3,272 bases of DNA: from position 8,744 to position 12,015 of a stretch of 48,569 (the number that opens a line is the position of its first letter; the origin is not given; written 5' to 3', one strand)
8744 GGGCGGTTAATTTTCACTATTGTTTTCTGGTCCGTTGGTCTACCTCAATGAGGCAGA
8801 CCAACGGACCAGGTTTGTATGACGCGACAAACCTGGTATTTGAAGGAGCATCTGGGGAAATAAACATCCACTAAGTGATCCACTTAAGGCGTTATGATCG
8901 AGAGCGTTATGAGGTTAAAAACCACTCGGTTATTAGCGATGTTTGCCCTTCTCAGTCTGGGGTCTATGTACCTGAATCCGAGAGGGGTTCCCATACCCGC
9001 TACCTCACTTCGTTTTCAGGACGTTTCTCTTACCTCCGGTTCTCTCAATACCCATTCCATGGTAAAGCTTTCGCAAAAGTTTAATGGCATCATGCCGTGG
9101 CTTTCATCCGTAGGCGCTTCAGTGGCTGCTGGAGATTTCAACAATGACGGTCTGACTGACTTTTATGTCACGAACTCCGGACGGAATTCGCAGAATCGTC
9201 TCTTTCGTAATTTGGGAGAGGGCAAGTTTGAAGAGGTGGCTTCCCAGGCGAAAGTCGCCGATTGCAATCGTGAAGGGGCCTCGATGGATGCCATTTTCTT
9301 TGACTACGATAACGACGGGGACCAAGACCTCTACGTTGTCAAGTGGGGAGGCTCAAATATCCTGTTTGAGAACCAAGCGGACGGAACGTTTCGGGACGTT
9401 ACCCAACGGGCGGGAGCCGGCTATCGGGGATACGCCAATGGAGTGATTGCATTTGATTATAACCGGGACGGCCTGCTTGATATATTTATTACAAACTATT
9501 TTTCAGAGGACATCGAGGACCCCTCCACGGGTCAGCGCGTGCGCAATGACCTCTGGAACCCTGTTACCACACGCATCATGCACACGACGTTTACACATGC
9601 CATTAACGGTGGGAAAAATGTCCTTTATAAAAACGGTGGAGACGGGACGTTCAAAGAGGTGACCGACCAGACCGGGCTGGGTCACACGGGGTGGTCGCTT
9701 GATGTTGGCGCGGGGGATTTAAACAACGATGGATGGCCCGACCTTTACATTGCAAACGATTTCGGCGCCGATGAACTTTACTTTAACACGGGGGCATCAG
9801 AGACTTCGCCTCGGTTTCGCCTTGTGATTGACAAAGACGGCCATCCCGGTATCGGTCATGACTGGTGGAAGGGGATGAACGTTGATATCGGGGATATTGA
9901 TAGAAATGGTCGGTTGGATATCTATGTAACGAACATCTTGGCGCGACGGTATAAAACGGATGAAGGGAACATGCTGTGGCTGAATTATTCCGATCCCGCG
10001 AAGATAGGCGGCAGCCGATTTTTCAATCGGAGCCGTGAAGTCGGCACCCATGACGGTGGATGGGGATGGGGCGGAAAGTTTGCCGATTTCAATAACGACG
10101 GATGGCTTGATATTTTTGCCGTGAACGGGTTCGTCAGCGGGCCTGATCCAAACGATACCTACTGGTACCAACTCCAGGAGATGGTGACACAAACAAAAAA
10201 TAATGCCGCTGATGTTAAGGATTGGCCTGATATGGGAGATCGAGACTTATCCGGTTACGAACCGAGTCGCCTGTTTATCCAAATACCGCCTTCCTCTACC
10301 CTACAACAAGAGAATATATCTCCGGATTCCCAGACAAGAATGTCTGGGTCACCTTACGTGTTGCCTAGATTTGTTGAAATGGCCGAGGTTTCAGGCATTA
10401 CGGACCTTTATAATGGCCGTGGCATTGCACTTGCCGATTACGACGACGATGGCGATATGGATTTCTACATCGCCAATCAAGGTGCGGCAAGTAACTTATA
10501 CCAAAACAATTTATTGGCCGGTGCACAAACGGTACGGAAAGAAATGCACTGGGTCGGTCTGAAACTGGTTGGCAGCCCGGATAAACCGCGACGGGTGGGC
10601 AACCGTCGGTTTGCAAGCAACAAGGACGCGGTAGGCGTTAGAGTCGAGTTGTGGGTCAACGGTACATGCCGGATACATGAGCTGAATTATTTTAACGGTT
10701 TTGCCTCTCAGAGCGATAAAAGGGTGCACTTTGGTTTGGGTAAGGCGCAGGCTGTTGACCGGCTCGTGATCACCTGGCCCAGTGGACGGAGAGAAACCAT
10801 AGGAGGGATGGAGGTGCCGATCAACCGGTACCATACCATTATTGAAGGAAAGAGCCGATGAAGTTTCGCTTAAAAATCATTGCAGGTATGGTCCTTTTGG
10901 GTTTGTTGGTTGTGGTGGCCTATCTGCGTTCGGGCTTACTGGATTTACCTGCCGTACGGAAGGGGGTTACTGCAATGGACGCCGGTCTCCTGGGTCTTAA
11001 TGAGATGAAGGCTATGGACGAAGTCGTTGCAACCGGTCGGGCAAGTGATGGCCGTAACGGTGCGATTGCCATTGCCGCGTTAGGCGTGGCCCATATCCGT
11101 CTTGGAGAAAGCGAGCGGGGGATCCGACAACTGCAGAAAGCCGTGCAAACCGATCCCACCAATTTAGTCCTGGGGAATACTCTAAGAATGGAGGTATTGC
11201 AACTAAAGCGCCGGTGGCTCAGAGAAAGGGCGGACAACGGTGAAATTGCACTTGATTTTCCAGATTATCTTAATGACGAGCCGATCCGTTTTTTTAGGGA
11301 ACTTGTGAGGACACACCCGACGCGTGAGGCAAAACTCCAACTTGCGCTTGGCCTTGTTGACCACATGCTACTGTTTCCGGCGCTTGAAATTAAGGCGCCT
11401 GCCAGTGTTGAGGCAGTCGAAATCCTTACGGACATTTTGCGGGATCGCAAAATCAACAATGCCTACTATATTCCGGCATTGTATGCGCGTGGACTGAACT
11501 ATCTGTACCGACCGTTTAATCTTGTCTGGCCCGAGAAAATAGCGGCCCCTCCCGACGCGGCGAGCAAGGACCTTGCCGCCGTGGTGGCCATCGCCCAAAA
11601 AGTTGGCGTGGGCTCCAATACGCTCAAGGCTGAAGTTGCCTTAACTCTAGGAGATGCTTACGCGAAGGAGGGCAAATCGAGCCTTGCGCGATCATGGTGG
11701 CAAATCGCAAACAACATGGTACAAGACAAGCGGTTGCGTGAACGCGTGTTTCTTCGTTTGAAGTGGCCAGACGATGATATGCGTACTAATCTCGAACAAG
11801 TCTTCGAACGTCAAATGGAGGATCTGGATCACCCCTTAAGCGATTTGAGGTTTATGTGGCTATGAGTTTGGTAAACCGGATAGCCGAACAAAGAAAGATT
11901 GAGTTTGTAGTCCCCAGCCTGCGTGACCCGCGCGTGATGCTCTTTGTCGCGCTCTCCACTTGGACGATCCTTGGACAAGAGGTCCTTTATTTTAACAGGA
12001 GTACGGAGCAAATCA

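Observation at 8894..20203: Enediyne-type (PksE) polyketide cassette in a diderm genome, embedded among housekeeping genes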

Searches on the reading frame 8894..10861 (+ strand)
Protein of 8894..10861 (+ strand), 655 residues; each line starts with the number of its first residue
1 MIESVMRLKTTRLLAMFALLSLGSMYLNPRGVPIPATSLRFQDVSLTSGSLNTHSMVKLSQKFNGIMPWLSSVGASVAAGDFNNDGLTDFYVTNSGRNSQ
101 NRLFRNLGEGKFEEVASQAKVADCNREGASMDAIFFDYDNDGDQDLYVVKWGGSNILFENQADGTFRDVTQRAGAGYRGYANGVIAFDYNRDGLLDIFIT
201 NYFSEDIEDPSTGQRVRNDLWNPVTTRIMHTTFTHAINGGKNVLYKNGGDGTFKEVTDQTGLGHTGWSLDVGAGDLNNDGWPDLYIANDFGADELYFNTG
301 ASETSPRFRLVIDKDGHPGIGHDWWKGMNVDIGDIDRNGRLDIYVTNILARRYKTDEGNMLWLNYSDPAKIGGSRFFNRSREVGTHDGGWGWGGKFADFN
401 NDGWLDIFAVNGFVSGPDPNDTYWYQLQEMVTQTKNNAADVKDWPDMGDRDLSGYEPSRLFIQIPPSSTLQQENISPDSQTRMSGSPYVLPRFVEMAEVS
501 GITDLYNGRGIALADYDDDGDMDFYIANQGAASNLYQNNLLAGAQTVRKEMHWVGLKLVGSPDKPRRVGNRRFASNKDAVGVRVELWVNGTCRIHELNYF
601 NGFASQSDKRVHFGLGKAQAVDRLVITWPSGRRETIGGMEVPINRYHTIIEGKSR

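Call 4: search_protein_families(library=pfam, proteins=[window:8894-10861:+], max_evalue=0.01)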
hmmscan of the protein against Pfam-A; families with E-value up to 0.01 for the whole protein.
window:8894-10861:+ (655 aa): 3 families
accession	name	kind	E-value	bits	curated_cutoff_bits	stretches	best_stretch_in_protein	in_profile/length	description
PF13517.12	FG-GAP_3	-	5.3e-44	149.1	26.9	5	81-148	1-61/61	FG-GAP-like repeat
PF01839.29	FG-GAP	-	1e-18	67.2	22.1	2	74-100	2-31/37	FG-GAP repeat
PF07593.17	UnbV_ASPIC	-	3.9e-16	59.1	23.4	1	579-646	1-66/68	ASPIC and UnbV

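Call 5: search_protein_families(library=ncbifam, proteins=[window:8894-10861:+], max_evalue=0.01)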
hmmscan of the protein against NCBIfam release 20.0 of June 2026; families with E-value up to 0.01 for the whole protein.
window:8894-10861:+ (655 aa): 2 families
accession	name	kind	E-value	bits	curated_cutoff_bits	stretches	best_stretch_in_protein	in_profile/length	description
NF047539.1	XAC2610_fam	domain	0.00073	20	35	0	79-104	3-27/89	XAC2610-related protein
NF045876.1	RnfG_DVU2794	exception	0.0026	17.3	205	1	127-219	42-132/190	RnfABCDGE type electron transport complex subunit G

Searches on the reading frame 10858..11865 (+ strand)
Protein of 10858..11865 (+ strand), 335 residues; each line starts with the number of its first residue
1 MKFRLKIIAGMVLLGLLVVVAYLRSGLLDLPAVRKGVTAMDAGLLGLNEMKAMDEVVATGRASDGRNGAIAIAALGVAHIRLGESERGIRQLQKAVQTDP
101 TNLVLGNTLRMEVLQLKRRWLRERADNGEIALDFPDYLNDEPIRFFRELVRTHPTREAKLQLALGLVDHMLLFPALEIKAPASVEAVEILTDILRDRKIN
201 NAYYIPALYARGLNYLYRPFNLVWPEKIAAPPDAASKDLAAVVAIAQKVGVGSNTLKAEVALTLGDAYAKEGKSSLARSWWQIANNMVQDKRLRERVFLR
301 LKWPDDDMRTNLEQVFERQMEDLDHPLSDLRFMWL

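Call 4: search_protein_families(library=pfam, proteins=[window:10858-11865:+], max_evalue=0.01)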
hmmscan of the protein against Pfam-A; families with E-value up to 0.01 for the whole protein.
window:10858-11865:+ (335 aa): 4 families
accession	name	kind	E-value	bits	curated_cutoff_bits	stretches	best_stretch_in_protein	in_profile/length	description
PF07719.23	TPR_2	-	3e-05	24.2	27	0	71-102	3-34/34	Tetratricopeptide repeat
PF13428.12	TPR_14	-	0.0006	20.7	23.5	0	73-102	5-34/44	Tetratricopeptide repeat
PF13424.12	TPR_12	-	0.0023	18.5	30.1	0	233-279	20-66/77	Tetratricopeptide repeat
PF13181.12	TPR_8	-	0.0068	16.9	25.7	0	73-102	5-34/34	Tetratricopeptide repeat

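Call 5: search_protein_families(library=ncbifam, proteins=[window:10858-11865:+], max_evalue=0.01)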
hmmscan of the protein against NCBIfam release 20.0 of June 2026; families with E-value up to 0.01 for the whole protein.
window:10858-11865:+ (335 aa): 0 families

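Call 62: find_homologous_proteins(query=window:10858-11865:+, max_evalue=0.001)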
Query window:10858-11865:+ (335 aa): 210 proteins with E <= 0.001 among 8000 candidates; the best 120 are listed.
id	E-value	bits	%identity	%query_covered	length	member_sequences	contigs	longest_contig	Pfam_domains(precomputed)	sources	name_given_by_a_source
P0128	3.4e-215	732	100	100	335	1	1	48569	-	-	-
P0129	4.6e-162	557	74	100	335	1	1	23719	-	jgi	jgi:hypothetical protein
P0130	1.1e-156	539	72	100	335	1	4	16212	-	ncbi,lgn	-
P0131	2.7e-153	528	72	100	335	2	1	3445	-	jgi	-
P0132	2.1e-144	499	67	100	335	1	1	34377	-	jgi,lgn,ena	-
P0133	1.1e-136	474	64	100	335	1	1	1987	-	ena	-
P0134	7.9e-136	471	64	100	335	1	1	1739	-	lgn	-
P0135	7.0e-133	461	63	100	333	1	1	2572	-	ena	-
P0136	1.9e-132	460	63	100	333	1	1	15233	-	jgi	jgi:hypothetical protein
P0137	5.9e-132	458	63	100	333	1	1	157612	-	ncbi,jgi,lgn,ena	-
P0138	6.4e-132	458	64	100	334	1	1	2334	-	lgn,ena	-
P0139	1.9e-131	456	62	100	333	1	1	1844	-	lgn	-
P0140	4.8e-129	449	65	100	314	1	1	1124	-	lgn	-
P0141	5.6e-129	448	61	100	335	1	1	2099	-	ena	-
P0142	7.1e-129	448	65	100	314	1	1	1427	-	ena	-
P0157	1.9e-101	358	73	64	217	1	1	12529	-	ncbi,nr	ncbi:MAG: hypothetical protein HY707_11345, partial [Ignavibacteriae bacterium]|nr:hypothetical prot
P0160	4.3e-93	330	49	100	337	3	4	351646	-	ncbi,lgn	-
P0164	6.3e-87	310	47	99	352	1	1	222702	-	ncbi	-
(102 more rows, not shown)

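Call 63: find_encoding_contigs(protein=P0137, flank=10000, max_places=1)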
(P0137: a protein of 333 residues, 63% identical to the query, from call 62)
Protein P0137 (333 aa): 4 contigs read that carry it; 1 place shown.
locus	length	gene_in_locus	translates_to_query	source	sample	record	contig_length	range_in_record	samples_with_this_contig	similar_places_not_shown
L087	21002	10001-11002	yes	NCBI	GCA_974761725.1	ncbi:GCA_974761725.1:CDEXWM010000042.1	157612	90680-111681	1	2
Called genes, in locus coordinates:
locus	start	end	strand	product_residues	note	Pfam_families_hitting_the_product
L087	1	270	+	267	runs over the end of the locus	PF22435:MRM3-like_sub_bind, PF08032:SpoU_sub_bind, PF00588:SpoU_methylase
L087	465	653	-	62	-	-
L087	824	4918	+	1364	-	PF17210:SdrD_B, PF13620:CarboxypepD_reg (weak), PF13715:CarbopepD_reg_2 (faint), PF17802:SpaA (faint), PF23194:NOMO_5th (faint), PF17210:SdrD_B, PF18962:Por_Secre_tail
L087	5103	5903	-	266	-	PF00005:ABC_tran, PF00004:AAA (faint), PF13304:AAA_21 (faint)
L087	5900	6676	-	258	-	PF00528:BPD_transp_1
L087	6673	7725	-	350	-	PF13379:NMT1_2, PF09084:NMT1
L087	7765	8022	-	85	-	-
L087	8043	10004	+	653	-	PF01839:FG-GAP (faint), PF13517:FG-GAP_3, PF07593:UnbV_ASPIC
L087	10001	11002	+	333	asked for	-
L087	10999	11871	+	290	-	PF03116:NQR2_RnfD_RnfE (faint)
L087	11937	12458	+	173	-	PF02036:SCP2 (weak)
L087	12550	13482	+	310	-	PF08012:DUF1702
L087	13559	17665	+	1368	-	PF14312:FG-GAP_2 (faint), PF18962:Por_Secre_tail (weak), PF13860:FlgD_ig (weak)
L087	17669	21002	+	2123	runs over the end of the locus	PF00109:ketoacyl-synt, PF02801:Ketoacyl-synt_C, PF16197:KAsynt_C_assoc (weak), PF00698:Acyl_transf_1, PF00106:adh_short, PF08659:KR, PF13561:adh_short_C2, PF14765:PS-DH, +1 more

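Call 64: find_encoding_contigs(protein=P0160, flank=10000, max_places=1)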
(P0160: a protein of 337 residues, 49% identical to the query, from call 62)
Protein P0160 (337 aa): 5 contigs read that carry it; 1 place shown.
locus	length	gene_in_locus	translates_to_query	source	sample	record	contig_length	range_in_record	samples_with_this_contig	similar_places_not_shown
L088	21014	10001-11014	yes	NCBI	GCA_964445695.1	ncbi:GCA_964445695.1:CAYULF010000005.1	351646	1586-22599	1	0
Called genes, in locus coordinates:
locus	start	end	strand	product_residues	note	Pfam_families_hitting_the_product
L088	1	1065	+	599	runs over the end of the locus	PF05960:DUF885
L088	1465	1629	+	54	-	-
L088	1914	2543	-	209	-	-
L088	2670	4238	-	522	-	PF02321:OEP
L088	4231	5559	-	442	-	PF12704:MacB_PCD, PF02687:FtsX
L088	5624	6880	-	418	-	PF25954:Beta-barrel_RND_2 (faint), PF25990:Beta-barrel_YknX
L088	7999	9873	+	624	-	PF01839:FG-GAP (faint), PF13517:FG-GAP_3, PF07593:UnbV_ASPIC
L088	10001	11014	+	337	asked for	-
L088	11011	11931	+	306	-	-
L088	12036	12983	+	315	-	PF08012:DUF1702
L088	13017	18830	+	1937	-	PF00109:ketoacyl-synt, PF02801:Ketoacyl-synt_C, PF16197:KAsynt_C_assoc, PF00698:Acyl_transf_1, PF00106:adh_short, PF08659:KR, PF13561:adh_short_C2, PF21089:PKS_DH_N, +1 more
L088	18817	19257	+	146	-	PF13279:4HBT_2, PF03061:4HBT (faint)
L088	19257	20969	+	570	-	-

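Call 65: find_encoding_contigs(protein=P0164, flank=10000, max_places=1)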
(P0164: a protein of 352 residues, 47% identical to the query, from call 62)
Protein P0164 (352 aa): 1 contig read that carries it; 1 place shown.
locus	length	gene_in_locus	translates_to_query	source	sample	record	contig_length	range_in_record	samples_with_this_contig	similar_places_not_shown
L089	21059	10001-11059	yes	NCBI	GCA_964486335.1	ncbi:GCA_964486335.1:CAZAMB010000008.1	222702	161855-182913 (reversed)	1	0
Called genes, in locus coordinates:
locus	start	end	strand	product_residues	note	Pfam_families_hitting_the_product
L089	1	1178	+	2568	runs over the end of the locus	PF03958:Secretin_N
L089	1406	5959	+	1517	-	PF03958:Secretin_N, PF00263:Secretin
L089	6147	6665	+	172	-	-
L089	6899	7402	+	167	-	-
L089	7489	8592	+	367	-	PF01571:GCV_T, PF08669:GCV_T_C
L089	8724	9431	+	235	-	PF00106:adh_short, PF01370:Epimerase (weak), PF08659:KR, PF13561:adh_short_C2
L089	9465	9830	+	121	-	-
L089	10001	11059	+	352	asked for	-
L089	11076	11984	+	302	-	-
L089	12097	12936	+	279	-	PF02517:Rce1-like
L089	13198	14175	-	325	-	-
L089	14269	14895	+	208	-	PF01288:HPPK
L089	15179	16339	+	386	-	-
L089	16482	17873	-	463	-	PF02844:GARS_N, PF01071:GARS_A, PF02843:GARS_C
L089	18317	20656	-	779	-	PF00069:Pkinase, PF07714:PK_Tyr_Ser-Thr, PF17874:TPR_MalT, PF24885:TPR_NPHP3, PF13424:TPR_12, PF13424:TPR_12, PF24885:TPR_NPHP3, PF13424:TPR_12, +11 more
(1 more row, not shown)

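Call 81: predict_structure(alignment_id=A3)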
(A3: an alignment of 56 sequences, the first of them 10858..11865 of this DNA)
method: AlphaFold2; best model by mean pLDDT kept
length: 335 residues; sequences in the alignment: 56
mean_pLDDT: 91.3   pTM: 0.87
mean pLDDT of the five models: 91.3, 91.1, 90.2, 89.2, 89.2
residues with pLDDT >= 90: 246; 70-90: 76; 50-70: 13; < 50: 0
segments of 3 or more residues with pLDDT < 50: none
pLDDT, mean of each block of 10 residues (from residue 1): 84 84 71 91 93 94 77 97 98 98 97 96 87 92 98 97 96 84 94 87 95 91 75 95 93 91 97 95 93 94 95 93 91 90
secondary structure, 60 per line:
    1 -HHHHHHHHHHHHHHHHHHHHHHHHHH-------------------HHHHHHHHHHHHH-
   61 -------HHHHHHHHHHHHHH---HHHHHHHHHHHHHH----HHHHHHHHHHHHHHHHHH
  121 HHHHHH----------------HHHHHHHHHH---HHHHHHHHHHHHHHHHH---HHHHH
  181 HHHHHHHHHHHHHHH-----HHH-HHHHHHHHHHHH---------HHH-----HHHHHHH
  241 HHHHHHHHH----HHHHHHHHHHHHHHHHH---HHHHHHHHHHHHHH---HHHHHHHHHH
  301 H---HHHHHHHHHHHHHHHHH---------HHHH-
elements in order: H2-27 H47-59 H68-81 H85-98 H103-126 H143-152 H156-172 H176-195 H205-216 H234-249 H254-270 H274-287 H291-301 H305-321 H331-334

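Call 85: fold_search(model_id=the predicted structure, library=pdb)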
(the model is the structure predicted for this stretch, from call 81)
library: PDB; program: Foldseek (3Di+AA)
matches with E <= 10: 1073; with E <= 0.001: 1
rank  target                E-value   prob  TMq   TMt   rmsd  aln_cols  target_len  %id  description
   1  2pl2_A                2.6e-04  1.00  0.42  0.67   5.5       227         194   18  Crystal structure of TTC0263: a thermophilic TPR protein in Thermus thermophilus HB27 (released 2008-03-04)
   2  8chy                  3.8e-03  1.00  0.31  0.38  14.5       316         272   17  Crystal structure of an 8-repeat consensus TPR superhelix with Zinc. (released 2024-02-21)
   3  8dti_A                5.8e-03  1.00  0.23  0.14  12.8       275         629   13  Cryo-EM structure of Arabidopsis SPY in complex with GDP-fucose (released 2023-03-08)
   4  9qhc_A                8.8e-03  1.00  0.27  0.32  17.1       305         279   18  Crystal structure of 8-repeat CTPR protein with eliminated coordination sites (released 2025-10-22)
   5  9qhb                  1.3e-02  1.00  0.36  0.43  10.7       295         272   16  Crystal structure of 16-repeat CTPR protein with eliminated coordination sites (released 2025-10-22)
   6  3vty_C                1.5e-02  1.00  0.30  0.52   7.7       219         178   16  Crystal structure of MamA (released 2012-10-31)
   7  3vty_D                1.5e-02  1.00  0.30  0.53   7.5       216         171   17  Crystal structure of MamA (released 2012-10-31)
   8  8xup_A                1.8e-02  0.98  0.25  0.29  12.3       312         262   15  Crystal structure of lipoprotein NlpI in complex with MepS (released 2024-06-05)
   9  8a3t_J                2.1e-02  1.00  0.44  0.31   8.3       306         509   13  S. cerevisiae APC/C-Cdh1 complex (released 2022-08-31)
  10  8q9t_E                2.1e-02  0.99  0.30  0.12  14.6       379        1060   12  CryoEM structure of a S. Cerevisiae Ski238 complex bound to RNA (released 2023-11-29)
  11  9gzg_A                2.3e-02  1.00  0.27  0.49   8.2       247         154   16  Crystal structure of CTPR4E4 mutant (released 2025-10-15)
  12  3vty_A                2.5e-02  1.00  0.33  0.57   7.1       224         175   16  Crystal structure of MamA (released 2012-10-31)
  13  3vtx_A                2.5e-02  1.00  0.33  0.54   7.5       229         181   16  Crystal structure of MamA protein (released 2012-10-31)
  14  8dth_B                2.5e-02  0.99  0.28  0.15  14.2       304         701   14  Cryo-EM structure of Arabidopsis SPY alternative conformation 2 (released 2023-03-08)
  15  2fi7_A                2.7e-02  1.00  0.39  0.55   8.0       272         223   16  Crystal Structure of PilF : Functional implication in the type 4 pilus biogenesis in Pseudomonas aeruginosa (released 2006-06-28)
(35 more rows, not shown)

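Call 107: find_encoding_contigs(protein=P0157, flank=10000, max_places=2)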
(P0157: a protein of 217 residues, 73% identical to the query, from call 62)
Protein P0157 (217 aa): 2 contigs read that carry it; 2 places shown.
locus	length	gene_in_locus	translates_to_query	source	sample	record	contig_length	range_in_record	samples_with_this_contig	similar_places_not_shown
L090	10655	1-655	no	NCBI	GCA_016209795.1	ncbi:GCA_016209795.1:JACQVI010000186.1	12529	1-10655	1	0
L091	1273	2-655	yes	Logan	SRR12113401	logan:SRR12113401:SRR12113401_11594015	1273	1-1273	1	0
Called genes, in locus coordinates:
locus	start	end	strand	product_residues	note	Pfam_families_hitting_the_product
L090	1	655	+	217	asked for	?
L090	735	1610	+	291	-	-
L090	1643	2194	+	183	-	-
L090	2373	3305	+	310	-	PF08012:DUF1702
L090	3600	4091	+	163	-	-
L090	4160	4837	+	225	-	PF01797:Y1_Tnp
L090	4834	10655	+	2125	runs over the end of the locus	PF00109:ketoacyl-synt, PF02801:Ketoacyl-synt_C, PF16197:KAsynt_C_assoc (weak), PF00698:Acyl_transf_1, PF00106:adh_short, PF08659:KR, PF13561:adh_short_C2, PF14765:PS-DH, +1 more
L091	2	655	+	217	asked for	?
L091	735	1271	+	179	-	?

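Call 108: find_encoding_contigs(protein=P0130, flank=10000, max_places=2)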
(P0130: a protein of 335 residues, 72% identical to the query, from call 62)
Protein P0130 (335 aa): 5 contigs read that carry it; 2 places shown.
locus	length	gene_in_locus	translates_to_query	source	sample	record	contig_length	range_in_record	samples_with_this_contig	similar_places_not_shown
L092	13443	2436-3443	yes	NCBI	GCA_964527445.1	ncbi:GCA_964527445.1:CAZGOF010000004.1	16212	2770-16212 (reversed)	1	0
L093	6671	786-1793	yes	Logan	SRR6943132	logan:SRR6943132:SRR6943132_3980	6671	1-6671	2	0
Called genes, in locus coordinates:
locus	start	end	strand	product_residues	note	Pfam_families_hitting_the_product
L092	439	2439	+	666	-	PF01839:FG-GAP (faint), PF13517:FG-GAP_3, PF07593:UnbV_ASPIC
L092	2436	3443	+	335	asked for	-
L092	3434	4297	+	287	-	-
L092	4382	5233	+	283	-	PF08012:DUF1702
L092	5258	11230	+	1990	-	PF00109:ketoacyl-synt, PF02801:Ketoacyl-synt_C, PF00698:Acyl_transf_1, PF00106:adh_short, PF08659:KR, PF13561:adh_short_C2, PF21089:PKS_DH_N, PF14765:PS-DH, +1 more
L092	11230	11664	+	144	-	PF13279:4HBT_2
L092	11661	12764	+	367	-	PF03773:ArsP_1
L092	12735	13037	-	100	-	-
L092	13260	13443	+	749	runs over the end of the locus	-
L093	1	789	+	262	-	?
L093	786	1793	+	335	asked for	-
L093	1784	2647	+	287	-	-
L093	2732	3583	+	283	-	PF08012:DUF1702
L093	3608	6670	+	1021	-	?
